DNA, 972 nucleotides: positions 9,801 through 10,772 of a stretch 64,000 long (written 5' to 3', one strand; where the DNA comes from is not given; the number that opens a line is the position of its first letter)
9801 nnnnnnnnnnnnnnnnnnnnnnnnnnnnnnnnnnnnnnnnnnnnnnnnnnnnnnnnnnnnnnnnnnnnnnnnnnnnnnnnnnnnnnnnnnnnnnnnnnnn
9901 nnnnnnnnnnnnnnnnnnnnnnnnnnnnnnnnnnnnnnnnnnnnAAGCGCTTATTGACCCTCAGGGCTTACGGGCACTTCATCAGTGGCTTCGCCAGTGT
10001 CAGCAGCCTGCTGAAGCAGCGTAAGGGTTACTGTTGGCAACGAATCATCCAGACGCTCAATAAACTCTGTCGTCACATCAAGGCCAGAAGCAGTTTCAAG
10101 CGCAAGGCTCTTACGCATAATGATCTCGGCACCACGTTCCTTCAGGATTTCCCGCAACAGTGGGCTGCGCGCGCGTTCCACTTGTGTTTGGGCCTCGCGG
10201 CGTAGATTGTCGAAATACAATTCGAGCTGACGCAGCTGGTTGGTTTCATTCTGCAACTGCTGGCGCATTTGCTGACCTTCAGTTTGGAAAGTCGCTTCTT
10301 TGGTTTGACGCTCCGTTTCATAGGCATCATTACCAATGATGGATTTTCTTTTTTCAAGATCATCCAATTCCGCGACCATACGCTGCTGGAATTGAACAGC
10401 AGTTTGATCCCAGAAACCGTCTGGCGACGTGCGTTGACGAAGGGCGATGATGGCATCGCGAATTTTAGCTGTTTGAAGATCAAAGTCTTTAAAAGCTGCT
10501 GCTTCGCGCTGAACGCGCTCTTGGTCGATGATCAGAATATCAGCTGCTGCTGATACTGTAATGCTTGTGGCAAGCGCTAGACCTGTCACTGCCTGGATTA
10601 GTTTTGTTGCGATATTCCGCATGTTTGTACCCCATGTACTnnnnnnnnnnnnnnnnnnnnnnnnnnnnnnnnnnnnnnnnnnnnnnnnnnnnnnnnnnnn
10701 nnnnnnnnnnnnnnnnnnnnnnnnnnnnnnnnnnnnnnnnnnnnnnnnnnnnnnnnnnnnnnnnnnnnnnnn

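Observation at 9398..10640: lpxD, lpxA, lpxI and lpxB are cleanly missing from an otherwise intact bamA-fabZ-gltA locus: candidate lipid-A-less bacterium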

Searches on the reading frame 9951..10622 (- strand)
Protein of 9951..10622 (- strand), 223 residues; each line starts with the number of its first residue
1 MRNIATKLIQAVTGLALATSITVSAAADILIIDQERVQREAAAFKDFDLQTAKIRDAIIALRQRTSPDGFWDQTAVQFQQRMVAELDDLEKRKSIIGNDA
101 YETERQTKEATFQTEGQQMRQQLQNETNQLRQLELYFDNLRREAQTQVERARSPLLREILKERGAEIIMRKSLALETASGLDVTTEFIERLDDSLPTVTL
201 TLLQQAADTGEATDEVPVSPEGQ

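Call 3: search_protein_families(library=ncbifam, proteins=[window:9951-10622:-])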
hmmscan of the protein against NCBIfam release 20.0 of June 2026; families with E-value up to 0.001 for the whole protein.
window:9951-10622:- (223 aa): 0 families

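Call 47: search_protein_families(library=pfam, proteins=[window:9951-10622:-], max_evalue=0.001)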
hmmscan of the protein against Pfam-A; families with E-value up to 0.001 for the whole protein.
window:9951-10622:- (223 aa): 1 family
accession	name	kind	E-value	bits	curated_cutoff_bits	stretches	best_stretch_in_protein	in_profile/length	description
PF03938.19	OmpH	-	0.0007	20.3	32.4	0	32-191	5-141/141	Outer membrane protein (OmpH-like)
